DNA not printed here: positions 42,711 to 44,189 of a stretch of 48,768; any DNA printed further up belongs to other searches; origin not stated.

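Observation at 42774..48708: Perfect sigma-54 promoter driving an exported oxalate decarboxylase / di-haem peroxidase / FdhD / YdeP-FdhF-like molybdoenzyme operon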

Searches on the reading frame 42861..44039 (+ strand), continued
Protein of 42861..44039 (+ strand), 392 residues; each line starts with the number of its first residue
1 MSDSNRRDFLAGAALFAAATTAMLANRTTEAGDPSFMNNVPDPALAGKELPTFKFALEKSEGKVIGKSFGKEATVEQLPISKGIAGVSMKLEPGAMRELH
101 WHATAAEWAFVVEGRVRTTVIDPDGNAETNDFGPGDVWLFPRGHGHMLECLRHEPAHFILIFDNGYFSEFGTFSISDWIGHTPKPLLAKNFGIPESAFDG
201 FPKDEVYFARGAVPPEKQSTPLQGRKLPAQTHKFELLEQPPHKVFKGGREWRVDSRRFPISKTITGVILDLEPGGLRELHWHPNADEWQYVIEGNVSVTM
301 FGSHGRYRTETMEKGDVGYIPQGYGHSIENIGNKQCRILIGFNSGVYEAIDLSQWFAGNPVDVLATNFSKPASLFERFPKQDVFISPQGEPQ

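Call 36: search_protein_families(library=ncbifam, proteins=[L003:6234-7625:+, L003:10288-13218:+, L003:13250-13873:+, L003:13938-14507:+, L003:14562-15779:+, L014:4897-6987:-, L014:7054-7821:+, L006:9198-11855:-, L007:9480-11858:+, L010:5127-7472:-], max_evalue=0.00001)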
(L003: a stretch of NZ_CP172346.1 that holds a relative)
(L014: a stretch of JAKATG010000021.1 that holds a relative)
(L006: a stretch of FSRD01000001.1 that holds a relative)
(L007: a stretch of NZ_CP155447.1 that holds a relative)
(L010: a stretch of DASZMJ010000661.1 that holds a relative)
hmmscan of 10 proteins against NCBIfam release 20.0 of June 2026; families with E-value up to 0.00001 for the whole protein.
L003:6234-7625:+ (463 aa): 69 families (the best 25 are shown)
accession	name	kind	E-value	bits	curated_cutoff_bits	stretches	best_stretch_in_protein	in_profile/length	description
NF005993.0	PRK08117.1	subfamily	1.1e-65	221.9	574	1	132-458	101-430/433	aspartate aminotransferase family protein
NF004426.0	PRK05769.1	equivalog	5.3e-60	203.4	552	1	112-457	97-439/441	acetyl ornithine aminotransferase family protein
TIGR00707.1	argD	subfamily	1.7e-56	191.7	410.05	1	134-454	84-379/381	acetylornithine/succinylornithine family transaminase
NF002874.0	PRK03244.1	equivalog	2.1e-56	191.4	457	1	117-459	90-396/399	acetylornithine transaminase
NF002325.0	PRK01278.1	subfamily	7e-51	173.1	372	1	135-460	89-391/395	acetylornithine transaminase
NF004714.0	PRK06058.1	subfamily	6.6e-50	170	639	1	137-456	124-445/447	4-aminobutyrate--2-oxoglutarate transaminase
NF006228.0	PRK08360.1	equivalog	3.1e-49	167.8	608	1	131-456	99-425/443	aspartate aminotransferase family protein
NF052567.1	OmAmTferAptACaul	equivalog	3.7e-47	161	500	1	29-456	13-429/431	omega-aminotransferase AptA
TIGR01885.1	Orn_aminotrans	equivalog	3.8e-47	160.9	378.4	1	162-454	129-400/402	ornithine--oxo-acid transaminase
NF005447.0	PRK07036.1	equivalog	1.1e-45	156.2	618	1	103-460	84-457/468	aminotransferase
NF002797.0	PRK02936.1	equivalog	1.3e-45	155.8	496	1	200-457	133-379/385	acetylornithine transaminase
NF003468.0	PRK05093.1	subfamily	6.1e-45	153.6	522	1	136-459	100-403/405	acetylornithine/succinyldiaminopimelate transaminase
NF049976.1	AmadipTransam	equivalog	8.9e-45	153.3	650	1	103-458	65-415/416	2-aminoadipate transaminase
NF004718.0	PRK06062.1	subfamily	3.1e-44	151.3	472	1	123-459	104-450/454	hypothetical protein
TIGR00700.1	GABAtrnsam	equivalog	3.7e-44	151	506.65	1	49-455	30-418/420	4-aminobutyrate--2-oxoglutarate transaminase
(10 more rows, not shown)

L003:10288-13218:+ (976 aa): 34 families (the best 25 are shown)
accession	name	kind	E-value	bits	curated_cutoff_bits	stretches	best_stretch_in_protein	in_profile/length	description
TIGR01591.1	Fdh-alpha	equivalog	2.4e-253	842.2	666.25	1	262-929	1-671/672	formate dehydrogenase subunit alpha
NF047855.1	AssmNtatRedNasC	equivalog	4.7e-132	441.7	1100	1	253-931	14-707/708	assimilatory nitrate reductase catalytic subunit NasC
NF010055.0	PRK13532.1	equivalog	3.1e-99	333.4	904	3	246-499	29-291/830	nitrate reductase catalytic subunit NapA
TIGR01706.1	NAPA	equivalog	1.6e-96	324.5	930.55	3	244-498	27-290/830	periplasmic nitrate reductase subunit alpha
NF041323.1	Nitr_red_NasA_Halo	equivalog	3.8e-92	309.9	1000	1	267-930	3-672/673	assimilatory nitrate reductase NasA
TIGR01701.1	Fdhalpha-like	subfamily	2.4e-78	264.1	582.15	1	311-930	97-741/744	FdhF/YdeP family oxidoreductase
NF005895.0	PRK07860.1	equivalog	1.5e-77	261.4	802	2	260-760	237-680/811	NADH-quinone oxidoreductase subunit G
TIGR01973.1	NuoG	equivalog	1.8e-77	261.5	470.05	2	251-734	206-606/606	NADH-quinone oxidoreductase subunit NuoG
TIGR01553.1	formate-DH-alph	equivalog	2.7e-74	250.5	814.2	4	249-497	34-302/1009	formate dehydrogenase-N subunit alpha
NF041513.1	formate_DH_Act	exception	8e-66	222.6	1400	3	248-496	31-292/1067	formate dehydrogenase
NF012032.0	PRK15488.1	equivalog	3.6e-53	180.7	694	1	249-745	33-534/759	thiosulfate reductase PhsA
TIGR02693.1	arsenite_ox_L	equivalog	6.3e-47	160.1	359.05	3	464-740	292-575/806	arsenate reductase (azurin) large subunit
NF040763.1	FeFe_hydrog_A6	exception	3.1e-41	141.4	765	1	3-209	2-211/571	NADH-dependent [FeFe] hydrogenase, group A6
TIGR02166.1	dmsA_ynfE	subfamily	1.4e-39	135.8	777.7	2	254-504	39-304/794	DMSO/selenate family reductase complex A subunit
NF007406.0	PRK09939.1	equivalog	1.6e-37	129.1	1473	2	488-661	308-473/759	acid resistance putative oxidoreductase YdeP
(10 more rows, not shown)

L003:13250-13873:+ (207 aa): 0 families

L003:13938-14507:+ (189 aa): 0 families

L003:14562-15779:+ (405 aa): 43 families (the best 25 are shown)
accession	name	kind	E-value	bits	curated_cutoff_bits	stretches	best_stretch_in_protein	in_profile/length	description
TIGR01328.1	met_gam_lyase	equivalog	6.8e-99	331.4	549.7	1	19-402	4-389/391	methionine gamma-lyase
NF006003.0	PRK08133.1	equivalog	1.1e-98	330.6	522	1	12-401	5-394/396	O-succinylhomoserine sulfhydrylase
NF005695.0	PRK07503.1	equivalog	1.4e-96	323.6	666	1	21-402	12-395/403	methionine gamma-lyase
NF004876.0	PRK06234.1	subfamily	5.5e-94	315.4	666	1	36-401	26-395/400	methionine gamma-lyase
TIGR01326.1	OAH_OAS_sulfhy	subfamily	6.1e-93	311.8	495.1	2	20-233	3-218/418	O-acetylhomoserine aminocarboxypropyltransferase/cysteine synthase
NF006347.0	PRK08574.1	equivalog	6.4e-89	298.4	477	1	35-402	18-383/385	cystathionine gamma-synthase family protein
NF006004.0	PRK08134.1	equivalog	1e-88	297.9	636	2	15-232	5-224/433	O-acetylhomoserine aminocarboxypropyltransferase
TIGR01325.1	O_suc_HS_sulf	equivalog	3.6e-88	295.7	510.05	1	21-401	2-380/380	O-succinylhomoserine sulfhydrylase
NF005871.0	PRK07811.1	equivalog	2.7e-83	279.7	513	1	11-402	5-387/389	cystathionine gamma-synthase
NF005263.0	PRK06767.1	equivalog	9.8e-83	278.3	617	1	27-401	14-383/392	methionine gamma-lyase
NF006096.0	PRK08248.1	equivalog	1.1e-82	278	726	2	13-233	3-225/431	homocysteine synthase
NF005872.0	PRK07812.1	equivalog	2.6e-80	270.1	703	2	21-233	19-234/439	bifunctional o-acetylhomoserine/o-acetylserine sulfhydrylase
NF004650.0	PRK05994.1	equivalog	3.5e-80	269.9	667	2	14-232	3-223/427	O-acetylhomoserine aminocarboxypropyltransferase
NF005696.0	PRK07504.1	equivalog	6.6e-80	268.8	675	1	38-402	29-394/397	O-succinylhomoserine sulfhydrylase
NF005047.0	PRK06460.1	equivalog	1e-78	264.9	501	1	40-402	22-373/376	hypothetical protein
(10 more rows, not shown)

L014:4897-6987:- (696 aa): 25 families
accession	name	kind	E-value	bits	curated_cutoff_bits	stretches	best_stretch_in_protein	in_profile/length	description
TIGR01591.1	Fdh-alpha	equivalog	3.3e-70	237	666.25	3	155-334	142-319/672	formate dehydrogenase subunit alpha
TIGR02166.1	dmsA_ynfE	subfamily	5.9e-66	223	777.7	4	5-253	40-299/794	DMSO/selenate family reductase complex A subunit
TIGR03479.1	DMSO_red_II_alp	subfamily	3.4e-54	184.3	984.75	3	51-256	105-310/913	molybdopterin-dependent oxidoreductase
TIGR00509.1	bisC_fam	subfamily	6.4e-50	170.2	1017.55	2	73-483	62-514/772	molybdopterin guanine dinucleotide-containing S/N-oxide reductase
NF012032.0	PRK15488.1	equivalog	8.4e-46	156.3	694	2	5-341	39-370/759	thiosulfate reductase PhsA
NF041884.1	selenate_YnfF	exception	2e-42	145.1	1650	1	8-333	44-398/798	selenate/tellurate reductase subunit YnfF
NF041885.1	selenate_YnfE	exception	2e-42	145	1675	1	12-334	51-406/805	selenate/tellurate reductase subunit YnfE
NF047855.1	AssmNtatRedNasC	equivalog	2.1e-42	145.3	1100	2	10-330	21-340/708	assimilatory nitrate reductase catalytic subunit NasC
NF011566.1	PRK14990.1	exception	5e-42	143.9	1600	1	5-341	54-425/814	dimethylsulfoxide reductase subunit A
NF041323.1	Nitr_red_NasA_Halo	equivalog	1.3e-28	100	1000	2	31-334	17-312/673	assimilatory nitrate reductase NasA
NF011682.0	PRK15102.1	equivalog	3.6e-28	98.1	909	2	161-335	208-402/829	trimethylamine-N-oxide reductase TorA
TIGR02164.1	torA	equivalog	5e-27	94.4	1465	2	162-333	205-393/824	trimethylamine-N-oxide reductase TorA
NF041783.2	mnquin_red_QrcB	equivalog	2.2e-26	92.2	440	1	18-482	60-506/695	menaquinone reductase molybdopterin-binding-like subunit QrcB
NF042978.1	EthbenzDh_ebdA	equivalog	1.4e-25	89.2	2000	1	50-256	126-332/977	ethylbenzene dehydrogenase subunit alpha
NF010055.0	PRK13532.1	equivalog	2.8e-18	65.6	904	1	5-255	38-293/830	nitrate reductase catalytic subunit NapA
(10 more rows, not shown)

L014:7054-7821:+ (255 aa): 7 families
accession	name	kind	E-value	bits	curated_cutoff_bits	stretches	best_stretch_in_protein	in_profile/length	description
TIGR00186.1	rRNA_methyl_3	equivalog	3.6e-29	101.9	160.15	1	109-251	94-238/240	23S rRNA (guanosine(2251)-2'-O)-methyltransferase RlmB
NF008295.0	PRK11081.1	equivalog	1e-20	74.3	227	1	107-251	18-163/230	tRNA (guanosine(18)-2'-O)-methyltransferase TrmH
NF008386.0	PRK11181.1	equivalog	1.1e-13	51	366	1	111-252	98-241/244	23S rRNA (guanosine(2251)-2'-O)-methyltransferase RlmB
NF008117.0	PRK10864.1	equivalog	1.8e-12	47.1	267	1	105-251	193-340/344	tRNA/rRNA methyltransferase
NF000477.1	NshR_TsnR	equivalog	2.7e-11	43.4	425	1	5-251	4-262/266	NshR/TsnR family 23S rRNA methyltransferase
TIGR00185.1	tRNA_yibK_trmL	equivalog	5.1e-08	32.9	190.6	1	186-252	80-147/154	tRNA (uridine(34)/cytosine(34)/5-carboxymethylaminomethyluridine(34)-2'-O)-methyltransferase TrmL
TIGR00050.1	rRNA_methyl_1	subfamily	5.3e-08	33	167.15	1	183-253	75-157/233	TrmJ/YjtD family RNA methyltransferase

L006:9198-11855:- (885 aa): 25 families
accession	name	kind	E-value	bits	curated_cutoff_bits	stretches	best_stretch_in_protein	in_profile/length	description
TIGR01591.1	Fdh-alpha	equivalog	1.3e-148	496.1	666.25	1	5-692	1-671/672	formate dehydrogenase subunit alpha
NF047855.1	AssmNtatRedNasC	equivalog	1.8e-134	449.6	1100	1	3-694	21-707/708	assimilatory nitrate reductase catalytic subunit NasC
NF041323.1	Nitr_red_NasA_Halo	equivalog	8.8e-119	397.9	1000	1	10-692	3-671/673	assimilatory nitrate reductase NasA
NF010055.0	PRK13532.1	equivalog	3.8e-109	366.1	904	3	4-241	44-292/830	nitrate reductase catalytic subunit NapA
TIGR01706.1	NAPA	equivalog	2.4e-104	350.3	930.55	3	249-481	334-571/830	periplasmic nitrate reductase subunit alpha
TIGR01701.1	Fdhalpha-like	subfamily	5.7e-58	196.7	582.15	1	68-481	116-549/744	FdhF/YdeP family oxidoreductase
TIGR01553.1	formate-DH-alph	equivalog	6.8e-48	163.1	814.2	1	3-242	45-306/1009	formate dehydrogenase-N subunit alpha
NF041513.1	formate_DH_Act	exception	2.3e-44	151.5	1400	1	3-244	43-299/1067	formate dehydrogenase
TIGR02693.1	arsenite_ox_L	equivalog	6.8e-43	146.7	359.05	1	66-665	128-781/806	arsenate reductase (azurin) large subunit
NF012032.0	PRK15488.1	equivalog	5.4e-39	133.8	694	1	3-490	44-537/759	thiosulfate reductase PhsA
TIGR00509.1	bisC_fam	subfamily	1.9e-27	95.9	1017.55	1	164-489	182-517/772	molybdopterin guanine dinucleotide-containing S/N-oxide reductase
NF005895.0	PRK07860.1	equivalog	2.3e-27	95.4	802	2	331-505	511-681/811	NADH-quinone oxidoreductase subunit G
TIGR02166.1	dmsA_ynfE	subfamily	5.5e-24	84.3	777.7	1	40-484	87-560/794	DMSO/selenate family reductase complex A subunit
TIGR01973.1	NuoG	equivalog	6.7e-24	84.6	470.05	1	2-474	214-603/606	NADH-quinone oxidoreductase subunit NuoG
TIGR03479.1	DMSO_red_II_alp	subfamily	6.2e-23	80.8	984.75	2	570-673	773-876/913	molybdopterin-dependent oxidoreductase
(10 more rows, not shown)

L007:9480-11858:+ (792 aa): 15 families
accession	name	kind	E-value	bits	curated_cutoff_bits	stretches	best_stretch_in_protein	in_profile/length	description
TIGR01701.1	Fdhalpha-like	subfamily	2.7e-256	852.4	582.15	1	43-779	2-742/744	FdhF/YdeP family oxidoreductase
NF007406.0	PRK09939.1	equivalog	1.5e-213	711.1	1473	1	39-778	8-755/759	acid resistance putative oxidoreductase YdeP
TIGR01591.1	Fdh-alpha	equivalog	6.8e-60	202.9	666.25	1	137-514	50-414/672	formate dehydrogenase subunit alpha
NF047855.1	AssmNtatRedNasC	equivalog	2.4e-35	122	1100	1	139-519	76-445/708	assimilatory nitrate reductase catalytic subunit NasC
NF041323.1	Nitr_red_NasA_Halo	equivalog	2.2e-27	95.9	1000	1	140-691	51-590/673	assimilatory nitrate reductase NasA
TIGR01553.1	formate-DH-alph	equivalog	3.1e-23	81.5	814.2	2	176-330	157-292/1009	formate dehydrogenase-N subunit alpha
NF041513.1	formate_DH_Act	exception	3.3e-15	55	1400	1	186-280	158-251/1067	formate dehydrogenase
NF005895.0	PRK07860.1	equivalog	4.1e-12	44.9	802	1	138-287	289-436/811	NADH-quinone oxidoreductase subunit G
NF012032.0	PRK15488.1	equivalog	2.2e-11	42.5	694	1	135-424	93-359/759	thiosulfate reductase PhsA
TIGR01973.1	NuoG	equivalog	4.4e-10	39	470.05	1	138-280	267-402/606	NADH-quinone oxidoreductase subunit NuoG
NF010055.0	PRK13532.1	equivalog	1.5e-09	36.7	904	1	147-437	110-416/830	nitrate reductase catalytic subunit NapA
TIGR02166.1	dmsA_ynfE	subfamily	2.1e-07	29.4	777.7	0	370-456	341-426/794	DMSO/selenate family reductase complex A subunit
TIGR01706.1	NAPA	equivalog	5.2e-07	28.4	930.55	0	151-438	113-417/830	periplasmic nitrate reductase subunit alpha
TIGR00509.1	bisC_fam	subfamily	9.8e-07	27.4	1017.55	1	266-427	200-344/772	molybdopterin guanine dinucleotide-containing S/N-oxide reductase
TIGR02693.1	arsenite_ox_L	equivalog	9.9e-06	23.8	359.05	0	241-434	221-421/806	arsenate reductase (azurin) large subunit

L010:5127-7472:- (781 aa): 15 families
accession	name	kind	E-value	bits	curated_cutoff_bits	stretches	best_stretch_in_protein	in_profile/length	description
TIGR01701.1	Fdhalpha-like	subfamily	3.1e-252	839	582.15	1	36-772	2-743/744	FdhF/YdeP family oxidoreductase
NF007406.0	PRK09939.1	equivalog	5.8e-200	666.2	1473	1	30-773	6-758/759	acid resistance putative oxidoreductase YdeP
TIGR01591.1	Fdh-alpha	equivalog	1.5e-62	211.7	666.25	1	129-516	49-424/672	formate dehydrogenase subunit alpha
NF047855.1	AssmNtatRedNasC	equivalog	3.7e-36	124.7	1100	1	131-515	75-449/708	assimilatory nitrate reductase catalytic subunit NasC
NF041323.1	Nitr_red_NasA_Halo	equivalog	4.5e-27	94.9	1000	1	122-435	40-327/673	assimilatory nitrate reductase NasA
TIGR01553.1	formate-DH-alph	equivalog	1.5e-22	79.2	814.2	2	168-279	156-267/1009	formate dehydrogenase-N subunit alpha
NF041513.1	formate_DH_Act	exception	7e-18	63.8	1400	2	180-272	159-251/1067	formate dehydrogenase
NF012032.0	PRK15488.1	equivalog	1.2e-12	46.7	694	1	128-416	93-359/759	thiosulfate reductase PhsA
NF010055.0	PRK13532.1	equivalog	1.1e-10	40.5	904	1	140-430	110-417/830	nitrate reductase catalytic subunit NapA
TIGR01973.1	NuoG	equivalog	2e-09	36.8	470.05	1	129-278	265-407/606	NADH-quinone oxidoreductase subunit NuoG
TIGR03129.1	one_C_dehyd_B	equivalog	1.3e-08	33.9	327.8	0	126-253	37-157/421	formylmethanofuran dehydrogenase subunit B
TIGR01706.1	NAPA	equivalog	2.1e-08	33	930.55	1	145-439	114-428/830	periplasmic nitrate reductase subunit alpha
TIGR00509.1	bisC_fam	subfamily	1.3e-07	30.3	1017.55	1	144-419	68-344/772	molybdopterin guanine dinucleotide-containing S/N-oxide reductase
TIGR02693.1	arsenite_ox_L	equivalog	2.9e-06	25.6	359.05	0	292-426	285-421/806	arsenate reductase (azurin) large subunit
NF041783.2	mnquin_red_QrcB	equivalog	3.9e-06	25.3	440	0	128-416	102-363/695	menaquinone reductase molybdopterin-binding-like subunit QrcB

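Call 40: find_related_loci(query=window:42861-44036:+, collection=metagenome_contigs, flank=8000)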
Query window:42861-44036:+ (392 aa) in metagenome_contigs; peptide patterns used: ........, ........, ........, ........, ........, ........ (x = any residue, [..] = any of these).
600 stretches matched a pattern (row limit reached: there are more); 599 encode a relative of the query (tblastn E <= 1e-3); the best 80 are kept; 80 distinct loci.
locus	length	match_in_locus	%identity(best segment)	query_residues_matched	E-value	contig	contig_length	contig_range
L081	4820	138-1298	85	1-386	0e+0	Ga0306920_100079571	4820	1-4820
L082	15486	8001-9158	80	1-385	0e+0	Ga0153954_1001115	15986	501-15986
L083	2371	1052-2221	77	1-391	0e+0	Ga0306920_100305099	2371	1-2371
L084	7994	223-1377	78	1-386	0e+0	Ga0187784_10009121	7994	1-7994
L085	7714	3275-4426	79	1-387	0e+0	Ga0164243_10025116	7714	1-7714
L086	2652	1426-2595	79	1-391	0e+0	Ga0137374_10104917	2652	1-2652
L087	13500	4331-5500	76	1-391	0e+0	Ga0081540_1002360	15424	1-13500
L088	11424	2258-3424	79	1-388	0e+0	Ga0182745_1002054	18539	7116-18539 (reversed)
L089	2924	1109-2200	80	26-389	0e+0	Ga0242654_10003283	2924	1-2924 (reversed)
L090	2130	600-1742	75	1-386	0e+0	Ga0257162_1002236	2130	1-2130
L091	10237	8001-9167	78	1-391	0e+0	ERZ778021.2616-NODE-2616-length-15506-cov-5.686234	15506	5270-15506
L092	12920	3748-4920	76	1-392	0e+0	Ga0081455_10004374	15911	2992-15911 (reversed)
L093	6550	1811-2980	75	1-391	0e+0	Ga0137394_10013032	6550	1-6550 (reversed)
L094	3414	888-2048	80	1-386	0e+0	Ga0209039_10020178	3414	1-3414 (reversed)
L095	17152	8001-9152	75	1-386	0e+0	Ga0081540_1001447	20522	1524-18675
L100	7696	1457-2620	76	1-387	0e+0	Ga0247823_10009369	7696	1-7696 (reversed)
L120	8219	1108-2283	70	1-391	0e+0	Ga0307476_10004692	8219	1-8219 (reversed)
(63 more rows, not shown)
